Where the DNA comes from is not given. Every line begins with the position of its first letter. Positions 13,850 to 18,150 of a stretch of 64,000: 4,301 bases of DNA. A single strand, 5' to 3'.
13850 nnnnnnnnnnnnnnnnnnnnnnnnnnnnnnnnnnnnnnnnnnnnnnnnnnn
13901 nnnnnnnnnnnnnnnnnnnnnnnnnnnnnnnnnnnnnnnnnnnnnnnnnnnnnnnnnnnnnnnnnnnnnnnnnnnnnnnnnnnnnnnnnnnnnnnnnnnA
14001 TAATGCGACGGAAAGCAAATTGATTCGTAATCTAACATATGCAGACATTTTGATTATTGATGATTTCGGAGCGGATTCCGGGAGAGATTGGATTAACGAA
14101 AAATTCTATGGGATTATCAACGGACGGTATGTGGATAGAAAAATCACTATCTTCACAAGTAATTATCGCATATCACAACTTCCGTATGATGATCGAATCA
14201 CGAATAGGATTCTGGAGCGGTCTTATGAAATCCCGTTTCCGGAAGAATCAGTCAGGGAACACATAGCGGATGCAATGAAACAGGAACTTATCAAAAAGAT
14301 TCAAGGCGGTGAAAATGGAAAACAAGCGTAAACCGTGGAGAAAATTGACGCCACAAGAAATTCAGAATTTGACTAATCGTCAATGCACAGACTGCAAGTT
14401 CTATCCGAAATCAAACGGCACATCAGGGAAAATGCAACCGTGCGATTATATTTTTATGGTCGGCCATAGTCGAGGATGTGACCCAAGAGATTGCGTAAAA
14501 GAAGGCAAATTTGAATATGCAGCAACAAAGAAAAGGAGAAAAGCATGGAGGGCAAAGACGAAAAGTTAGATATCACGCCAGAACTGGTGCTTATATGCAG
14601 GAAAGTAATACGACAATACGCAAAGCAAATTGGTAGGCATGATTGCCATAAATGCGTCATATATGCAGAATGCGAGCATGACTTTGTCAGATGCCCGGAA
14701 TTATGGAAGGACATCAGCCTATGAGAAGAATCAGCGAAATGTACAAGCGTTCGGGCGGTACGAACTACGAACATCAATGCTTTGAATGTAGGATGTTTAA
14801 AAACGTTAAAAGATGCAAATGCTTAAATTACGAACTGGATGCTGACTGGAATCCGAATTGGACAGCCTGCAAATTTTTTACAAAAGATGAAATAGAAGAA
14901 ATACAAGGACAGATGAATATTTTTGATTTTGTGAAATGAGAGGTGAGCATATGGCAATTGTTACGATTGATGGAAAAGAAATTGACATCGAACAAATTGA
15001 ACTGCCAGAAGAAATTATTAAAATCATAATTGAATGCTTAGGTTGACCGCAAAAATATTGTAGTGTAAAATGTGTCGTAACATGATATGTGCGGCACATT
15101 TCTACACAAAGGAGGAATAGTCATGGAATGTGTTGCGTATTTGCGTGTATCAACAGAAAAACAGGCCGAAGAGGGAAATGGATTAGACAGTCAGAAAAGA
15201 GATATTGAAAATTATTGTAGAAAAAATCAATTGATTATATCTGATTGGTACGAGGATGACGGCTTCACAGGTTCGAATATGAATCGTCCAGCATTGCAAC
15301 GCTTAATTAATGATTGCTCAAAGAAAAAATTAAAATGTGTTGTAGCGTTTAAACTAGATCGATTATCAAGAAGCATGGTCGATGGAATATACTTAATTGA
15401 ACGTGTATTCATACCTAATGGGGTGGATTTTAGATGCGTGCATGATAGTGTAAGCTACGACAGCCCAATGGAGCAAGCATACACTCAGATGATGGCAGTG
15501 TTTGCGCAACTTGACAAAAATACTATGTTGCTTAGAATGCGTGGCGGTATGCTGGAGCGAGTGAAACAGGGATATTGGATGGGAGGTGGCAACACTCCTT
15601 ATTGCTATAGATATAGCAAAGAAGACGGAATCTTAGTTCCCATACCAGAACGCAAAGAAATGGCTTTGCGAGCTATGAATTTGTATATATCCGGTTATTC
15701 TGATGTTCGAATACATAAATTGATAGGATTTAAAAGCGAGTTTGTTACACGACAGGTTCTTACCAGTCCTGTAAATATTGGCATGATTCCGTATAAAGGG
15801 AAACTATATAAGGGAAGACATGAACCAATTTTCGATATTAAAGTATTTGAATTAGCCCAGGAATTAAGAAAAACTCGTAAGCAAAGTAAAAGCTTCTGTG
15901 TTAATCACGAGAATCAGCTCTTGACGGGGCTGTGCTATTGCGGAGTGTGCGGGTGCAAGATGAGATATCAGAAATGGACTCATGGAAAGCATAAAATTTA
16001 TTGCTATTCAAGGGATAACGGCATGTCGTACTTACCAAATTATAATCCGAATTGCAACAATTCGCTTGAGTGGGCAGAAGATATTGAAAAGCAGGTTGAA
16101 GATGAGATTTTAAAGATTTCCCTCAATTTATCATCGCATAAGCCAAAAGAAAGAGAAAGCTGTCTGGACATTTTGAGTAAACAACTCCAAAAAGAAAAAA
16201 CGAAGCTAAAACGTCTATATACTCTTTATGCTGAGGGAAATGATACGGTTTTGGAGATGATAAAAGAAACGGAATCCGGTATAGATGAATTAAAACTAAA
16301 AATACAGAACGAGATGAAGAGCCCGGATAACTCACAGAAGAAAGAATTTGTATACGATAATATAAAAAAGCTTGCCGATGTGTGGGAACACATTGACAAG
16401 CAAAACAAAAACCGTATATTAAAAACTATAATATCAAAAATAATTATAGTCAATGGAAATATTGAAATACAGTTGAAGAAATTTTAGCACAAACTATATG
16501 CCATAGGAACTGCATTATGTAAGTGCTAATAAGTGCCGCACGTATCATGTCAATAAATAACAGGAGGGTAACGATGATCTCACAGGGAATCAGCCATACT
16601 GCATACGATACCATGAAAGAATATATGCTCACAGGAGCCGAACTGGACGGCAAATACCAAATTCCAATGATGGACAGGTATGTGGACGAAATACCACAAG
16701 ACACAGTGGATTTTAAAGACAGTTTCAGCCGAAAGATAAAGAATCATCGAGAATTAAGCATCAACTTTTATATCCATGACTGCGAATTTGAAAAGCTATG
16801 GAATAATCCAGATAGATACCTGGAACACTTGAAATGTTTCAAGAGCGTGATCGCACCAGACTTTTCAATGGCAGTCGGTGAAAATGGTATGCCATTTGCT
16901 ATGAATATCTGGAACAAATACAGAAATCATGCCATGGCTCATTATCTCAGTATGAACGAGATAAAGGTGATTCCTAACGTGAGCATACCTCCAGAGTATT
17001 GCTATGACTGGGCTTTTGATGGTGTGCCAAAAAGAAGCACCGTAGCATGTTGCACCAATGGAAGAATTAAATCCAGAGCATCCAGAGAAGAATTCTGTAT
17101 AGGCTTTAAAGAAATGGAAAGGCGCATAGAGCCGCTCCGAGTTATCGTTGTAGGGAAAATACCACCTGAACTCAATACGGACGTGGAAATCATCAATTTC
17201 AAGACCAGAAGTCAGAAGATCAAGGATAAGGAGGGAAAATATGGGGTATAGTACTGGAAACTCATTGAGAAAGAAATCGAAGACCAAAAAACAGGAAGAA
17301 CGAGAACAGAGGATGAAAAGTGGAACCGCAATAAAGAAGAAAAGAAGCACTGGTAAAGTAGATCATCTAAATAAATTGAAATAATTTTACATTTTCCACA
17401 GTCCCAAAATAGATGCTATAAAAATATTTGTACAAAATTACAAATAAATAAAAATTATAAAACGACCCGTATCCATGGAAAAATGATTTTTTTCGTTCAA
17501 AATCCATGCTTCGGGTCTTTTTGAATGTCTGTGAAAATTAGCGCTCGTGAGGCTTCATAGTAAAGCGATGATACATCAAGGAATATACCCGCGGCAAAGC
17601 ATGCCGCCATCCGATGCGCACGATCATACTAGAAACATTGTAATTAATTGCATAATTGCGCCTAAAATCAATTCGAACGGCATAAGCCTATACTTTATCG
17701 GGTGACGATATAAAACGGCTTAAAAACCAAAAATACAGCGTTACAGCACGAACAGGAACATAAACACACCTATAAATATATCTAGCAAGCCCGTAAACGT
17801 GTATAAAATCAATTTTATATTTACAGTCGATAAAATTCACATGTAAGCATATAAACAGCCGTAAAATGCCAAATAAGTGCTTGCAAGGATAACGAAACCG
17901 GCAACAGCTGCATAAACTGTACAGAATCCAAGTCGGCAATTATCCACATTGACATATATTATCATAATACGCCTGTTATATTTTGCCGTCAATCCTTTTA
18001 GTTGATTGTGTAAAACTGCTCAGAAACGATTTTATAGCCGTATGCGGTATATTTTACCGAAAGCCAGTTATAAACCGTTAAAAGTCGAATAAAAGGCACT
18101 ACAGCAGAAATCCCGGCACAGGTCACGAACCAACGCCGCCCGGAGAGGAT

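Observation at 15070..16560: Large serine recombinase gene bracketed by an 18-bp inverted repeat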

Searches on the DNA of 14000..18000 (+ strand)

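Call 6: search_dna_similar(query=window:14000-18000:+, collection=phages, mode=near, max_rows=30)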
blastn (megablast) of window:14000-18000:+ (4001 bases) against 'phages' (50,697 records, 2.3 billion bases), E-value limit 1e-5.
No match.

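Call 49: search_rna_families(source=window, start=14800, end=16800, threshold=evalue, max_evalue=5)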
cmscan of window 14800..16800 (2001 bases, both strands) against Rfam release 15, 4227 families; matches with E-value up to 5: 3.
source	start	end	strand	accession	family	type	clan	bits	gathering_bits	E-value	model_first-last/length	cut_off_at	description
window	16361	16434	-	RF00042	CopA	Gene; antisense;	-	21.2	60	1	1-92/92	no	CopA-like RNA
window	16022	16107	+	RF02511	PYLIS_4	Cis-reg;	-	20.7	50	3.1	1-100/100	no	Pyrrolysine insertion sequence TetR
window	15313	15427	-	RF02706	TeloSII_ncR30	Gene; sRNA;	-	14.1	86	2.9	1-226/226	no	TeloSII non coding RNA 30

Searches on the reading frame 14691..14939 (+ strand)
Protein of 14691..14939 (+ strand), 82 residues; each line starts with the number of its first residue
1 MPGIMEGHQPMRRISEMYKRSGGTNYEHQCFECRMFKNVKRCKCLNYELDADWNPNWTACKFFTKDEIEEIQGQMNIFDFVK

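Call 8: search_protein_families(library=pfam, proteins=[window:14691-14939:+], max_evalue=0.01)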
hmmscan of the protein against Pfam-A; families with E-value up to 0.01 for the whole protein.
window:14691-14939:+ (82 aa): 1 family
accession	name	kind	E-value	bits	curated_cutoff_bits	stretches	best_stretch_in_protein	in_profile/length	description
PF05876.18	GpA_ATPase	-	0.0087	16.2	25.6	1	11-61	178-227/247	Phage terminase large subunit gpA, ATPase domain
